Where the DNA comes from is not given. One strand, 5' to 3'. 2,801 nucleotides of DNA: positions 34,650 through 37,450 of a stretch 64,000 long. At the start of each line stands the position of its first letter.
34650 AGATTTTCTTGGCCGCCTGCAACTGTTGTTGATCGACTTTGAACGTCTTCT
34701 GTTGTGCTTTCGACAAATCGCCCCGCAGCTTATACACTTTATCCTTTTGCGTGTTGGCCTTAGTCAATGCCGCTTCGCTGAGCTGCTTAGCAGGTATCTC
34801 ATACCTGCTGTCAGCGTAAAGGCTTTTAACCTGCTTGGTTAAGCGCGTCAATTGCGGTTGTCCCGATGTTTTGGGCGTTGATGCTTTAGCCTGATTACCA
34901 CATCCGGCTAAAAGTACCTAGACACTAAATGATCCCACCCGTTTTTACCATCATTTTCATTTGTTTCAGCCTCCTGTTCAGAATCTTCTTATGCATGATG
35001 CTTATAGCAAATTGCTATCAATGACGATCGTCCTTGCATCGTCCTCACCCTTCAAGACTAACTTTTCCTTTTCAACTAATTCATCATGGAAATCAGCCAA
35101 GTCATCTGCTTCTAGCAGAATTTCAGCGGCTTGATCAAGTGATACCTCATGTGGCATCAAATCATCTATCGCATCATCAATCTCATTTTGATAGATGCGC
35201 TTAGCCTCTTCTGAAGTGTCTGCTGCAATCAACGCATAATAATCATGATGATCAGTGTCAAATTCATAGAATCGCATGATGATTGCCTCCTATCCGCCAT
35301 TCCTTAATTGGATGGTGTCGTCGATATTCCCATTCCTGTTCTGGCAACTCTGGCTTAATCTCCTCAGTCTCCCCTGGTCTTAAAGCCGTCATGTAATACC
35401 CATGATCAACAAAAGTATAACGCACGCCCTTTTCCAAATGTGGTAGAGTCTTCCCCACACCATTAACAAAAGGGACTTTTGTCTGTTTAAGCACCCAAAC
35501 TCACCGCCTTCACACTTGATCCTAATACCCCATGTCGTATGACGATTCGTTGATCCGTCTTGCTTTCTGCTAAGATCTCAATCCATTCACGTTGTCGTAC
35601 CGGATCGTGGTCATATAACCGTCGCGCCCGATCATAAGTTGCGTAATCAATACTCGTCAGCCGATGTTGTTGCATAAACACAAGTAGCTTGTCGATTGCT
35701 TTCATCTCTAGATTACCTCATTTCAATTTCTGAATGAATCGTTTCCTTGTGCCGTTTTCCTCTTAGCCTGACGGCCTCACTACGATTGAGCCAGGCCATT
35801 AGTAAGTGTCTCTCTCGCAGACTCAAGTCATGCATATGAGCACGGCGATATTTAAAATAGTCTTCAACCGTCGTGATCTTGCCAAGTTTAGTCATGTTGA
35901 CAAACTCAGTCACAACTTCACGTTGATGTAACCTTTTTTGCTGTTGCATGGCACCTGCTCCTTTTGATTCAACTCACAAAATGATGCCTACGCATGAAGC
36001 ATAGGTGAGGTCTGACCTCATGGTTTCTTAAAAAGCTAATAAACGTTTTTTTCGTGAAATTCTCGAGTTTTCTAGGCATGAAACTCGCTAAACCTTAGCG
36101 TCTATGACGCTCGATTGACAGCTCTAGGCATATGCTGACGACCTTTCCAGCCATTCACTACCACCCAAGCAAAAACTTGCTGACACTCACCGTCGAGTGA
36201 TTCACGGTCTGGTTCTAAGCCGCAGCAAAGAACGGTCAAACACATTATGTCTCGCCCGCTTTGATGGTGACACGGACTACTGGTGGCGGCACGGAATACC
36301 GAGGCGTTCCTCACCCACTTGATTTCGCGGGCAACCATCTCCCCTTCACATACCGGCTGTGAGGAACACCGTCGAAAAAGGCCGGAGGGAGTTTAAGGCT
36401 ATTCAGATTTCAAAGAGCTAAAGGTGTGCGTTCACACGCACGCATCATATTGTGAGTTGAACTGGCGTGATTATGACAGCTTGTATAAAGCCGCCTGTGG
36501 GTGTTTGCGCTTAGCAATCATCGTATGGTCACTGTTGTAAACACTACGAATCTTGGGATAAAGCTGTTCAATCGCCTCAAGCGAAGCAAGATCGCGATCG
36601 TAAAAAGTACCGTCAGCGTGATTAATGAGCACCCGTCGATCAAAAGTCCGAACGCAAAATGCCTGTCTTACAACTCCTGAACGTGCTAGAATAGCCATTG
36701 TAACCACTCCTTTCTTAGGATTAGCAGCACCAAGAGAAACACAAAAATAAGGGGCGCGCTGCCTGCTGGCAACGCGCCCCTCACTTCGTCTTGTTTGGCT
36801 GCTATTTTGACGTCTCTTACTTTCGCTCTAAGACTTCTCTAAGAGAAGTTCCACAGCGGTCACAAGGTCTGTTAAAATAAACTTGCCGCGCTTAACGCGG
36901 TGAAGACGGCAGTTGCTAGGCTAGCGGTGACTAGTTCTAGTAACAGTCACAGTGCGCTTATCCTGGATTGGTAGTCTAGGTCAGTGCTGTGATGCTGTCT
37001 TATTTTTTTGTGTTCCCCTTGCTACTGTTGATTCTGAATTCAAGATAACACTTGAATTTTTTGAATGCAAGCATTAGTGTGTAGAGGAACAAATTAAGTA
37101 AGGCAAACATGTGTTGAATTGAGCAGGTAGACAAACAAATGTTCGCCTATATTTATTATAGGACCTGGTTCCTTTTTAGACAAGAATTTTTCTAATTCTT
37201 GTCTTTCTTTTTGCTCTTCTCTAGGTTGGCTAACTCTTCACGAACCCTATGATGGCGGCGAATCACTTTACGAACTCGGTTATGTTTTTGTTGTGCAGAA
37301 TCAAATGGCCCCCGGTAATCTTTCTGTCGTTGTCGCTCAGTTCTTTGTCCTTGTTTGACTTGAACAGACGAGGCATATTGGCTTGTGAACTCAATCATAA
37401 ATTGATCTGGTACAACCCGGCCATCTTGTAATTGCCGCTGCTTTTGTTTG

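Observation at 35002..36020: Four overlapping micro-genes (one highly acidic, one basic) behind a perfect palindromic operator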

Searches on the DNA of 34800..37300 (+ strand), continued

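Call 21: get_annotated_region(hit=H7, flank=2000)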
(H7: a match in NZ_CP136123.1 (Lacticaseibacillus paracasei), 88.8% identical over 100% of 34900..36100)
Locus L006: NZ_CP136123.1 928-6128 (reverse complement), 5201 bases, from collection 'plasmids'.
description: Lacticaseibacillus paracasei strain LMG 19719 plasmid unnamed2, complete sequence
organism: Lacticaseibacillus paracasei (NCBI taxid 1597)
taxonomy: Bacteria; Bacillota; Bacilli; Lactobacillales; Lactobacillaceae; Lacticaseibacillus; Lacticaseibacillus paracasei
host: -; source: human,blood culture; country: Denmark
typing (MOB-suite, as given by PLSDB): non-mobilizable; replicon rep_cluster_850
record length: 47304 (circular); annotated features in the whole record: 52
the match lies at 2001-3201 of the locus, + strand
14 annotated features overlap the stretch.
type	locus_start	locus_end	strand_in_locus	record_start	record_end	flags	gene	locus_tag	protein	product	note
CDS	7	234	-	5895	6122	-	-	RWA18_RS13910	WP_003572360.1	hypothetical protein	-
CDS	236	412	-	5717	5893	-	-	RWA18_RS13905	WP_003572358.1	hypothetical protein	-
CDS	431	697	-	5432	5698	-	-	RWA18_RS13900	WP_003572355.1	hypothetical protein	-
CDS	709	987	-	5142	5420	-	-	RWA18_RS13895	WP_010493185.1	hypothetical protein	-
CDS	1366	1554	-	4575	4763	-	-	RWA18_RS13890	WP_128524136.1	hypothetical protein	-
CDS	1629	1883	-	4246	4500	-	-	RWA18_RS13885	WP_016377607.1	hypothetical protein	-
CDS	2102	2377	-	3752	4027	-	-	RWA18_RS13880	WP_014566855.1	hypothetical protein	-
CDS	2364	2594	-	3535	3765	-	-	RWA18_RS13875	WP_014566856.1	hypothetical protein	-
CDS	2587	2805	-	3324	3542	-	-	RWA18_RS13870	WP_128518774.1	hypothetical protein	-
CDS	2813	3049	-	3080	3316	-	-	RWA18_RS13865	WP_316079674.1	hypothetical protein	-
CDS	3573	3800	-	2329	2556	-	-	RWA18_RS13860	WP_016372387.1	hypothetical protein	-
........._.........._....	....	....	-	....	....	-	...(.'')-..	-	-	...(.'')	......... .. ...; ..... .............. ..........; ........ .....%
CDS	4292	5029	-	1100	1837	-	-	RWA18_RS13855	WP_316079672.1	hypothetical protein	-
CDS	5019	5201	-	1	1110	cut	-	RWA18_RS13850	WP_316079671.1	replication initiator protein A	-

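Call 32: get_annotated_region(hit=H28, flank=3000)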
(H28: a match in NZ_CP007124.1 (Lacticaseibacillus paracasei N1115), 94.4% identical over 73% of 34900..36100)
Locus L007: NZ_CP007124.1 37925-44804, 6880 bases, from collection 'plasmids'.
description: Lacticaseibacillus paracasei N1115 plasmid unnamed_2, complete sequence
organism: Lacticaseibacillus paracasei N1115 (NCBI taxid 1446494)
taxonomy: Bacteria; Bacillota; Bacilli; Lactobacillales; Lactobacillaceae; Lacticaseibacillus; Lacticaseibacillus paracasei; Lacticaseibacillus paracasei N1115
host: -; source: traditional homemade dairy product; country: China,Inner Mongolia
typing (MOB-suite, as given by PLSDB): mobilizable; relaxase MOBP,MOBP
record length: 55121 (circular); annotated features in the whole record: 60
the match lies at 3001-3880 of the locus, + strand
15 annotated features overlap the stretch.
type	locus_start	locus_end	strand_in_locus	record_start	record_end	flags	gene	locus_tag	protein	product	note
CDS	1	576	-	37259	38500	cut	-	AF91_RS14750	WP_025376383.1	hypothetical protein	-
CDS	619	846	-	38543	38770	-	-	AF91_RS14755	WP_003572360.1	hypothetical protein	-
CDS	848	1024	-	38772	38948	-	-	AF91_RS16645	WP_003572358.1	hypothetical protein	-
CDS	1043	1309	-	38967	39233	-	-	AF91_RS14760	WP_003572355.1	hypothetical protein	-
CDS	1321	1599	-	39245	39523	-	-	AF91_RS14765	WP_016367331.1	hypothetical protein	-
CDS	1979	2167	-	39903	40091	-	-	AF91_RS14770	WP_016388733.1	hypothetical protein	-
CDS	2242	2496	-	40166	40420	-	-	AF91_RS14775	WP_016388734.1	hypothetical protein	-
CDS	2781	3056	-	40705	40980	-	-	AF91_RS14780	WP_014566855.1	hypothetical protein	-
CDS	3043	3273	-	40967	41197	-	-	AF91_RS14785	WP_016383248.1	hypothetical protein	-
CDS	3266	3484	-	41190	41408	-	-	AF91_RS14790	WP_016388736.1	hypothetical protein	-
CDS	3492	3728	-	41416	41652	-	-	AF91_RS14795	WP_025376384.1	hypothetical protein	-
CDS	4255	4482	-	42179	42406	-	-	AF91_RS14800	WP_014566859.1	hypothetical protein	-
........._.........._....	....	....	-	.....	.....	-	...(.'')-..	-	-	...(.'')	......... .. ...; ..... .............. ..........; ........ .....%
CDS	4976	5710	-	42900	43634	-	-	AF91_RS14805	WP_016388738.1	hypothetical protein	-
CDS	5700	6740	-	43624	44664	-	-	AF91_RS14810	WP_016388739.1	replication initiator protein A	-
